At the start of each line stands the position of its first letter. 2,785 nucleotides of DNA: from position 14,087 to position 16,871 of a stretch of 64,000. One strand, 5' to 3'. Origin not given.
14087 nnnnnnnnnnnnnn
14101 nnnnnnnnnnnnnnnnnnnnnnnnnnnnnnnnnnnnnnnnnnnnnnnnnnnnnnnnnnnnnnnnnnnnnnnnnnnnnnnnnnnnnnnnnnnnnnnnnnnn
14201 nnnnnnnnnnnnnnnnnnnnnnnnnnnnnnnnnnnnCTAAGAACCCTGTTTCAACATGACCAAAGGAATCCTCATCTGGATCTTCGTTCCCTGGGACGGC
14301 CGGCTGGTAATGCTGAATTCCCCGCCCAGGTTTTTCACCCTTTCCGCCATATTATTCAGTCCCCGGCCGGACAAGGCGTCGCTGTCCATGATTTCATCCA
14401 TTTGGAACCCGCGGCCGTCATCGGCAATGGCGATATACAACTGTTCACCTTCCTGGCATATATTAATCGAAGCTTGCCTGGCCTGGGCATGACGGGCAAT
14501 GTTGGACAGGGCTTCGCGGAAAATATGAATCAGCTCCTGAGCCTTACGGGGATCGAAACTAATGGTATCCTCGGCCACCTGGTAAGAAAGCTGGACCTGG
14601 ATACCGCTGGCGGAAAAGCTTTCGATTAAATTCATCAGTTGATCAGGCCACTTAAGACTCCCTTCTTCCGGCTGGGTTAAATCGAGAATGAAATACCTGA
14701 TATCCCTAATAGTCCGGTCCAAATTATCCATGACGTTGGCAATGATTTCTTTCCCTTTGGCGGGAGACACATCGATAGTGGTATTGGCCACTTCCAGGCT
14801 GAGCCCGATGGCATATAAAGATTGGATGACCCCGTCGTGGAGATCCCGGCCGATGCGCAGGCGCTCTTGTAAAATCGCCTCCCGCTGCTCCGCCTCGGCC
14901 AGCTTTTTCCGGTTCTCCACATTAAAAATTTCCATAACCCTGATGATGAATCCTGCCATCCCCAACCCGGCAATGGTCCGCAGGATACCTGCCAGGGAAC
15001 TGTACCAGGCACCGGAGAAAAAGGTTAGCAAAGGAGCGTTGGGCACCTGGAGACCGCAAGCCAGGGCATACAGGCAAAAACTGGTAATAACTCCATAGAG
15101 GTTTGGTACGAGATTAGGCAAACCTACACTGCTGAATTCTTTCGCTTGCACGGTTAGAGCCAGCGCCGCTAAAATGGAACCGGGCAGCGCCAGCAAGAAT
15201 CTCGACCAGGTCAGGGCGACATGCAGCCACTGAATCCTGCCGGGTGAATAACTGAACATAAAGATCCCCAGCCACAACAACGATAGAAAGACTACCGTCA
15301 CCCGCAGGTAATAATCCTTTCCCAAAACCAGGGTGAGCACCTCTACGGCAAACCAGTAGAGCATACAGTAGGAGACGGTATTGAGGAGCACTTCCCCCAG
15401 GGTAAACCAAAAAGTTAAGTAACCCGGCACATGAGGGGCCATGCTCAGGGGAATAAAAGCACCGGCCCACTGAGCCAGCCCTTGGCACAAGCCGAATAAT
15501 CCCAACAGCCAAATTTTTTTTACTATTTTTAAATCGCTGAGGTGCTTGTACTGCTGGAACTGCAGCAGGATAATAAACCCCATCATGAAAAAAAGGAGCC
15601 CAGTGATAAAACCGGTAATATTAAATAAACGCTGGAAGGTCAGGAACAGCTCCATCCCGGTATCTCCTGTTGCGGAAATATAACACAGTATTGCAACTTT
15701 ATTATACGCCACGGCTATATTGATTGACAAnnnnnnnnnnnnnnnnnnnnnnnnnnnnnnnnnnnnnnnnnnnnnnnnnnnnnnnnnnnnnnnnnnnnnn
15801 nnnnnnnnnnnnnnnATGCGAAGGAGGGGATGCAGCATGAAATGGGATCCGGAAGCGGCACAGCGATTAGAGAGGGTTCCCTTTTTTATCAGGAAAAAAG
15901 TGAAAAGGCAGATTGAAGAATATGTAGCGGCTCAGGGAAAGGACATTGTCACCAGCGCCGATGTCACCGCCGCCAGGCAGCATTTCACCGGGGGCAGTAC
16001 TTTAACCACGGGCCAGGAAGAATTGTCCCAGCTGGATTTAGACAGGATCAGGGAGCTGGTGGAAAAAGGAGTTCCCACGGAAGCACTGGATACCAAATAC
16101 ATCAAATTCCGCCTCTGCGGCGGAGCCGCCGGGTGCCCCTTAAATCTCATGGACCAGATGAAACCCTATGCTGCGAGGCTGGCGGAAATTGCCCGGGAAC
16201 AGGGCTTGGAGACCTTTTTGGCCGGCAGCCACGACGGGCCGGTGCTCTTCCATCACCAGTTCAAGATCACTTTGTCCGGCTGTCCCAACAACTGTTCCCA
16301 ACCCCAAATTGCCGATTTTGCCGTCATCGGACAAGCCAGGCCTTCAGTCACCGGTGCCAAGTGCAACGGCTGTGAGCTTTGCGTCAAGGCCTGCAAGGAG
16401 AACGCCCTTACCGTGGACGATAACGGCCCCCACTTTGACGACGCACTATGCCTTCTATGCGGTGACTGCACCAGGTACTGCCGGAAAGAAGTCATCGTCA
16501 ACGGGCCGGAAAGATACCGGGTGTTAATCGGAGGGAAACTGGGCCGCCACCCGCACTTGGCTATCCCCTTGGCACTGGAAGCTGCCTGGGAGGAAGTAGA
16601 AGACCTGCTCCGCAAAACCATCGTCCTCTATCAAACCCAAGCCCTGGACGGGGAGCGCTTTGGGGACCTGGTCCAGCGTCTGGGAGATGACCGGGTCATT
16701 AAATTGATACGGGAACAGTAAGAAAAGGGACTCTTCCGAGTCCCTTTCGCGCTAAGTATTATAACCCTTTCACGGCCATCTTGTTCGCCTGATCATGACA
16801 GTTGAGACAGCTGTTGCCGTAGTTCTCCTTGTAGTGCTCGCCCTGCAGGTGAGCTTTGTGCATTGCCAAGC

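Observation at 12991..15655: Two unannotated, mutually similar small membrane proteins convergent on a NarL-type two-component system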

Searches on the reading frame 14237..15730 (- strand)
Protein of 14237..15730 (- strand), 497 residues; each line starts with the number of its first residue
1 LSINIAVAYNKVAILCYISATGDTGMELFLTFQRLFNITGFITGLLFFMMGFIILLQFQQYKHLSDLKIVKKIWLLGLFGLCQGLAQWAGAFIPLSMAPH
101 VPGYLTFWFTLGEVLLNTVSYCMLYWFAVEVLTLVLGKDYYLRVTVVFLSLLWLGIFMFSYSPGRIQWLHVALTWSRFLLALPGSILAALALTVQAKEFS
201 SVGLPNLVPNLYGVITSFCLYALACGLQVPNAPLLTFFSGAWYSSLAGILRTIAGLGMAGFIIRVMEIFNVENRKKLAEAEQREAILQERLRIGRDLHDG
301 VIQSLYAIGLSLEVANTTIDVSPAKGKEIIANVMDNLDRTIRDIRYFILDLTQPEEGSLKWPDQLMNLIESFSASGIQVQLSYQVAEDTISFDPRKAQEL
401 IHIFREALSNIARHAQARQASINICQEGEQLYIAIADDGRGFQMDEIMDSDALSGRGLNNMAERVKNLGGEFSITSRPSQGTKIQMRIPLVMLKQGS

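Call 5: search_protein_families(library=pfam, proteins=[window:14237-15730:-], max_evalue=0.1)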
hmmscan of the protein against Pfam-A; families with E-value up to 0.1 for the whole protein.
window:14237-15730:- (497 aa): 3 families
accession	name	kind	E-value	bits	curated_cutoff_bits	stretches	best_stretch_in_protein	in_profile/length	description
PF07730.19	HisKA_3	-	1.1e-14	55.2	24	1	289-354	1-66/68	Histidine kinase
PF02518.31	HATPase_c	-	2.8e-14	53.9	26.4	1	397-490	3-109/111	Histidine kinase-, DNA gyrase B-, and HSP90-like ATPase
PF13581.12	HATPase_c_2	-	2.4e-06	28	27.4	1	389-487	21-126/127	Histidine kinase-like ATPase domain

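Call 41: search_protein_families(library=ncbifam, proteins=[window:14240-15655:-], max_evalue=0.1)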
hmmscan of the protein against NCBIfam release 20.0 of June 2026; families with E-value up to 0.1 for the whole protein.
window:14240-15655:- (472 aa): 24 families
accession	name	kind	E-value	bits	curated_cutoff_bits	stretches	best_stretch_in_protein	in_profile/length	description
NF052443.1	SensHisKinMctS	equivalog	1.9e-33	115.5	700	1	260-467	246-450/457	two-component system sensor histidine kinase MctS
NF052531.1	Strep_LiaS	equivalog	1.4e-29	103.4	450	1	254-466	122-328/328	envelope stress sensor histidine kinase LiaS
NF047786.1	his_kin_MadS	equivalog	3.5e-29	102.2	500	1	248-464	214-434/434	MadS family sensor histidine kinase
NF007896.0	PRK10600.1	equivalog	7.3e-25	87.6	578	1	254-461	380-581/598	nitrate/nitrite two-component system sensor histidine kinase NarX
NF008649.0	PRK11644.1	equivalog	1.4e-22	80.2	408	1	245-466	279-497/499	signal transduction histidine-protein kinase/phosphatase UhpB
NF047322.1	HK_morpho_MacS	equivalog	2.6e-22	79.5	300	1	226-464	144-367/367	MacS family sensor histidine kinase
NF008184.0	PRK10935.1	equivalog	1.4e-20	73.5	553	1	253-464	352-558/565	nitrate/nitrite two-component system sensor histidine kinase NarQ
NF007688.0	PRK10364.1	equivalog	6.2e-06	25.2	479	1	323-469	296-455/460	two-component system sensor histidine kinase ZraS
NF051872.1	HisKinPhyk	equivalog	1.8e-05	23.5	750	1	343-462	420-535/537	sensor histidine kinase PhyK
NF008298.1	PRK11086.1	subfamily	5.4e-05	21.8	520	1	369-465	418-525/529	DcuS/MalK family sensor histidine kinase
TIGR02916.1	PEP_his_kin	equivalog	0.00017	20.3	300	1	303-464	508-679/679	XrtA/PEP-CTERM system histidine kinase PrsK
NF033792.0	ActS_PrrB_HisK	equivalog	0.00022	20.2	350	1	341-420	279-356/423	ActS/PrrB/RegB family redox-sensitive histidine kinase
NF041832.1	near_NosP_CTERM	subfamily_domain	0.00037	19.7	400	1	314-424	61-170/370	NahK/ErcS family hybrid sensor histidine kinase/response regulator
NF041336.1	CheA_Halo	equivalog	0.0015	17.2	950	0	429-467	499-539/666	chemotaxis protein CheA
NF008468.0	PRK11360.1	equivalog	0.0017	16.8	646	1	340-466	474-609/616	two-component system sensor histidine kinase AtoS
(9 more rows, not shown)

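Call 91: search_protein_families(library=padloc, proteins=[window:14240-15655:-], max_evalue=0.01)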
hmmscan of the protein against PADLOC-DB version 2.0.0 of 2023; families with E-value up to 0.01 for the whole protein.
window:14240-15655:- (472 aa): 0 families

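Call 92: find_homologous_proteins(query=window:14240-15655:-, region=1-255, max_evalue=0.00001)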
Query window:14240-15655:-, residues 1-255 (255 aa): 11 proteins with E <= 0.00001 among 6121 candidates.
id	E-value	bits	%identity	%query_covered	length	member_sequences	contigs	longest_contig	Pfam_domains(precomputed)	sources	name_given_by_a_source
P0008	7.9e-160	548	100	100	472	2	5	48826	PF13581.13,PF07730.20,PF02518.32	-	-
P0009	7.7e-138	476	86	100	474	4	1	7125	PF13581.13,PF07730.20,PF02518.32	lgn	-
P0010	2.8e-123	429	78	100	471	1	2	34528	PF07730.20,PF02518.32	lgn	-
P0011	2.5e-122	426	78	100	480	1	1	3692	PF13581.13,PF07730.20,PF02518.32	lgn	-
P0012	8.8e-109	381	69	100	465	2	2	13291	PF13581.13,PF07730.20,PF02518.32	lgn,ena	-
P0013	8.0e-108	378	77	91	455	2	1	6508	PF07730.20,PF02518.32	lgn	-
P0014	2.1e-103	364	67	100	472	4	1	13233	PF13581.13,PF07730.20,PF02518.32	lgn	-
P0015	2.3e-102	360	65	100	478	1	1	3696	PF07730.20,PF02518.32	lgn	-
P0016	2.5e-102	360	66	100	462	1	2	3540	PF13581.13,PF07730.20,PF02518.32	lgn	-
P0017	1.4e-96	341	63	100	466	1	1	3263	PF13581.13,PF07730.20,PF02518.32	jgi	jgi:signal transduction histidine kinase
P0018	2.4e-7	49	28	93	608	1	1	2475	PF13487.13,PF01966.29,PF00990.27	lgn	-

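Call 93: find_encoding_contigs(protein=P0010, flank=4000, max_places=1)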
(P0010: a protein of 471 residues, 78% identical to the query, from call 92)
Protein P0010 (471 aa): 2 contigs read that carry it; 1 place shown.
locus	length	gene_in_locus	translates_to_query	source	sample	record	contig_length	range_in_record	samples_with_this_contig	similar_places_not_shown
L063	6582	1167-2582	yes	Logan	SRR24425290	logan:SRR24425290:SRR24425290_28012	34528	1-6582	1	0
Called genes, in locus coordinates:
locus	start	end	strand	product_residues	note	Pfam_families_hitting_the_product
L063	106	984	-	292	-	PF08369:PCP_red, PF01077:NIR_SIR, PF00037:Fer4 (weak), PF12797:Fer4_2 (faint), PF12837:Fer4_6 (faint), PF12838:Fer4_7 (weak), PF13187:Fer4_9 (weak)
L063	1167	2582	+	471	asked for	PF07730:HisKA_3, PF02518:HATPase_c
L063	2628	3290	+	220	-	PF00072:Response_reg, PF00196:GerE, PF04545:Sigma70_r4 (weak), PF08281:Sigma70_r4_2 (weak)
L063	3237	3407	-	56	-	-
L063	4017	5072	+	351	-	-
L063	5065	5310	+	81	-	PF20114:DUF6504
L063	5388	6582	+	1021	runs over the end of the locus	PF02811:PHP, PF07733:DNA_pol3_alpha, PF17657:DNA_pol3_finger, PF14579:HHH_6, PF01336:tRNA_anti-codon (weak)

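Call 94: find_encoding_contigs(protein=P0012, flank=4000, max_places=1)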
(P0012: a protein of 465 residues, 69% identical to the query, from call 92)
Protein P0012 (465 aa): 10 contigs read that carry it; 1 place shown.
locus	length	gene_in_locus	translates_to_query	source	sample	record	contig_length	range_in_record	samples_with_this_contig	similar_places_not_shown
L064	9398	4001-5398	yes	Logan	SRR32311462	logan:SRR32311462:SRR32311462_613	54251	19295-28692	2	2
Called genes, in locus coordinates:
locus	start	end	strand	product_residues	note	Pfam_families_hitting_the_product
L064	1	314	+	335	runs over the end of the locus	PF02608:Bmp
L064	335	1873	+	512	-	PF00005:ABC_tran, PF13304:AAA_21 (faint), PF00005:ABC_tran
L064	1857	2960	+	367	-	PF02653:BPD_transp_2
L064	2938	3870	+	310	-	PF02653:BPD_transp_2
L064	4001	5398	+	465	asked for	PF07730:HisKA_3, PF13581:HATPase_c_2 (weak), PF02518:HATPase_c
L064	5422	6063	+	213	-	PF00072:Response_reg, PF08281:Sigma70_r4_2 (weak), PF00196:GerE, PF04545:Sigma70_r4 (weak)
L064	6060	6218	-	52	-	-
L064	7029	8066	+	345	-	-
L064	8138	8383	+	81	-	PF20114:DUF6504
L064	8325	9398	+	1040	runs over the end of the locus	PF02811:PHP, PF07733:DNA_pol3_alpha, PF17657:DNA_pol3_finger, PF14579:HHH_6, PF01336:tRNA_anti-codon (weak)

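Call 95: find_encoding_contigs(protein=P0014, flank=4000, max_places=1)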
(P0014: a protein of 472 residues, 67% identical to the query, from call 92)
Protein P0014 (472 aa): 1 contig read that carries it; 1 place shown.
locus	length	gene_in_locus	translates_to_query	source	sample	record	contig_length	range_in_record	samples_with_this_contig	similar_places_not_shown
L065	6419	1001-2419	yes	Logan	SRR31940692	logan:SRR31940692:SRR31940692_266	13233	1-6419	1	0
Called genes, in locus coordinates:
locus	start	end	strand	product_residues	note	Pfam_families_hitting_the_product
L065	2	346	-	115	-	?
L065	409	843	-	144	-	PF04657:DMT_YdcZ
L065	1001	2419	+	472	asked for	PF07730:HisKA_3, PF13581:HATPase_c_2 (weak), PF02518:HATPase_c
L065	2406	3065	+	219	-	PF00072:Response_reg, PF00196:GerE, PF04545:Sigma70_r4 (weak), PF08281:Sigma70_r4_2 (weak)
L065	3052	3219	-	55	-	-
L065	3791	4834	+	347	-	-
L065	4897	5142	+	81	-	PF20114:DUF6504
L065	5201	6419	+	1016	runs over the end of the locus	PF02811:PHP, PF07733:DNA_pol3_alpha, PF17657:DNA_pol3_finger, PF14579:HHH_6, PF01336:tRNA_anti-codon (weak)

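Call 96: find_encoding_contigs(protein=P0017, flank=4000, max_places=1)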
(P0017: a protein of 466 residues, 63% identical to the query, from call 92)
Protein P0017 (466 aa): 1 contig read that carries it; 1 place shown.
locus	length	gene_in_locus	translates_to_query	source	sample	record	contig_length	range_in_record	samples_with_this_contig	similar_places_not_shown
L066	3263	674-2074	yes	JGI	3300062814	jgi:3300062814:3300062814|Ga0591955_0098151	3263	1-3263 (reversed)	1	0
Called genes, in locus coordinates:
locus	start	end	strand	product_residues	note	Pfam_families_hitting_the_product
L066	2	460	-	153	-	?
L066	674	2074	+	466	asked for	PF07730:HisKA_3, PF13581:HATPase_c_2 (weak), PF02518:HATPase_c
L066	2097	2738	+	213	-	PF00072:Response_reg, PF00196:GerE, PF04545:Sigma70_r4 (weak)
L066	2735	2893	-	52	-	-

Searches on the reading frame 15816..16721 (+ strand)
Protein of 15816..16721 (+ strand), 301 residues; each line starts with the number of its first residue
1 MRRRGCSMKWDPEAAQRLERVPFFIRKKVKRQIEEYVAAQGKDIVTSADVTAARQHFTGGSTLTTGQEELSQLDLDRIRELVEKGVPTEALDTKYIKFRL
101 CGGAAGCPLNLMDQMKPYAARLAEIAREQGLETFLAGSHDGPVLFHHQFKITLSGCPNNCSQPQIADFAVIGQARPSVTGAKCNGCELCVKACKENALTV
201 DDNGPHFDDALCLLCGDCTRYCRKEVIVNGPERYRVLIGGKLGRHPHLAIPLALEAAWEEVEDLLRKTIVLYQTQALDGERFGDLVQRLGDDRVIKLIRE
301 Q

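Call 5: search_protein_families(library=pfam, proteins=[window:15816-16721:+], max_evalue=0.1)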
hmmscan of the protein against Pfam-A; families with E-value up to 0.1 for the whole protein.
window:15816-16721:+ (301 aa): 11 families
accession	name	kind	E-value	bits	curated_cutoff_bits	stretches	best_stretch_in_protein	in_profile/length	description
PF01077.27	NIR_SIR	-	1.6e-18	67.1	27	1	147-300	46-152/158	Nitrite and sulphite reductase 4Fe-4S domain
PF08369.16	PCP_red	-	2.9e-15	56.5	32.5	1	10-54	1-45/45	Proto-chlorophyllide reductase 57 kD subunit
PF12837.12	Fer4_6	-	3e-08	33.7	25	2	181-198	7-24/24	4Fe-4S binding domain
PF12838.12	Fer4_7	-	2.2e-06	28.5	27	1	182-225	1-51/52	4Fe-4S dicluster domain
PF13187.11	Fer4_9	-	2.7e-05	24.6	27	1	182-226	1-51/52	4Fe-4S dicluster domain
PF14697.11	Fer4_21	-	0.00022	21.7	35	1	156-196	14-55/59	4Fe-4S dicluster domain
PF12797.12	Fer4_2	-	0.00024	21.3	24.5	1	182-194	9-21/22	4Fe-4S binding domain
PF00037.32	Fer4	-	0.00047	20.3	21.1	1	182-199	7-24/24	4Fe-4S binding domain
PF13484.11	Fer4_16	-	0.0051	18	30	0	182-201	1-20/66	4Fe-4S double cluster binding domain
PF13459.11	Fer4_15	-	0.024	15.8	22.4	0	182-196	7-21/66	4Fe-4S single cluster domain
PF10621.14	FpoO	-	0.033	14.9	25.2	1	185-228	36-79/110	F420H2 dehydrogenase subunit FpoO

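Call 41: search_protein_families(library=ncbifam, proteins=[window:15816-16718:+], max_evalue=0.1)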
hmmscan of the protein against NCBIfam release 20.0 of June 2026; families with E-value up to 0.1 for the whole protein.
window:15816-16718:+ (301 aa): 59 families (the best 25 are shown)
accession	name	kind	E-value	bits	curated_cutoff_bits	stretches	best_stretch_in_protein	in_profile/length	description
TIGR02912.1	sulfite_red_C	equivalog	1.2e-16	60.6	324.1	1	147-249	135-242/314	sulfite reductase subunit C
TIGR02066.1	dsrB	equivalog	2.7e-13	49.7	341.5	1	148-297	143-310/341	dissimilatory-type sulfite reductase subunit beta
TIGR02064.1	dsrA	equivalog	1.6e-11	43.7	392.85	1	144-298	192-366/402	dissimilatory-type sulfite reductase subunit alpha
NF002789.0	PRK02910.1-3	equivalog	1.1e-10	41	509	1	7-59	483-535/535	ferredoxin:protochlorophyllide reductase (ATP-dependent) subunit B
NF043069.1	T4HPD_activ_SAM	equivalog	2.4e-10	40.3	425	1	139-225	13-95/299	trans-4-hydroxy-L-proline dehydratase activase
NF010029.0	PRK13504.1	equivalog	4.6e-10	38.4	457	2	218-291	489-563/575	NADPH-dependent assimilatory sulfite reductase hemoprotein subunit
TIGR01278.1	DPOR_BchB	equivalog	7.7e-10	38.2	490.35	1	7-57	461-511/512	ferredoxin:protochlorophyllide reductase (ATP-dependent) subunit B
TIGR02042.1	sir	equivalog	2.3e-09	35.9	731.5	2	226-299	507-579/581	sulfite reductase, ferredoxin dependent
NF040770.1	hetero_SS_HdrA2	exception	1.1e-07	30.4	1100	1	175-228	571-624/777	CoB-CoM heterodisulfide reductase HdrA2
NF038196.1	ferrodoxin_EFR1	subfamily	3.3e-07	30.6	75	1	176-229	180-231/242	EFR1 family ferrodoxin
NF005504.0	PRK07118.1-3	equivalog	6.4e-07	29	437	1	181-228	219-266/293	Fe-S cluster domain-containing protein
TIGR02700.1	flavo_MJ0208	hypoth_equivalog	1.1e-06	28.1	251.35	1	178-232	145-199/234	dihydromethanopterin reductase (acceptor)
NF005503.0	PRK07118.1-2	equivalog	1.3e-06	27.9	252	1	179-238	136-195/292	RnfABCDGE type electron transport complex subunit B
TIGR04041.1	activase_YjjW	hypoth_equivalog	1.5e-06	27.9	250.2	1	179-225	39-85/276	YjjW family glycine radical enzyme activase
NF010366.0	PRK13795.1-1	equivalog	3.7e-06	25.4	745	1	178-222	605-648/667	hypothetical protein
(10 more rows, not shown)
